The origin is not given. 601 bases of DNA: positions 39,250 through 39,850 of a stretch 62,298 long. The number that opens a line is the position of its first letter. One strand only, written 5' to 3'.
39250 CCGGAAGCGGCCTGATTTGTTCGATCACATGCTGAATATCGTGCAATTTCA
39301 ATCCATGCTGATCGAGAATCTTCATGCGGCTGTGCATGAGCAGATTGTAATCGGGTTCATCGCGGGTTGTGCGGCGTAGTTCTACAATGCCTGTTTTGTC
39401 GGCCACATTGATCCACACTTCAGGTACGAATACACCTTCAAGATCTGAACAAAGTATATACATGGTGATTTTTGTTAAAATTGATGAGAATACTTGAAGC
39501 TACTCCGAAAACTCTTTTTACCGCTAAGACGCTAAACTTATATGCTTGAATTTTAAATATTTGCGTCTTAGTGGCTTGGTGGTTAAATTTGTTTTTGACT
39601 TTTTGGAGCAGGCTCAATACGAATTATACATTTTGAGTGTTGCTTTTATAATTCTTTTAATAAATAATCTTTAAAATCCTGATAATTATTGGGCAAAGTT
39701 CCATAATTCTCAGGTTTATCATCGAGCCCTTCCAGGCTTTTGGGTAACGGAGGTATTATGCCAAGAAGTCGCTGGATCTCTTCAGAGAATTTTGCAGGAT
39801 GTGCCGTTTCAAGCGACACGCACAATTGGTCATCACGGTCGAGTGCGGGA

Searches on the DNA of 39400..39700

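Call 19: search_rna_families(source=window, start=39400, end=39700, threshold=evalue, max_evalue=10)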
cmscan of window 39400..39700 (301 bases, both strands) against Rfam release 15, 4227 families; matches with E-value up to 10: 2.
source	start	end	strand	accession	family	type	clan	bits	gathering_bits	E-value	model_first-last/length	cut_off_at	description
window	39518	39577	-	RF01666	rox2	Cis-reg;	-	21.5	55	0.23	1-71/71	no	Drosophila rox2 ncRNA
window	39566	39654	-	RF02304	TtnuCD29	Gene; snRNA; snoRNA; CD-box;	-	18.1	90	3.3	1-78/78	no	Tetrahymena snoRNA TtnuCD29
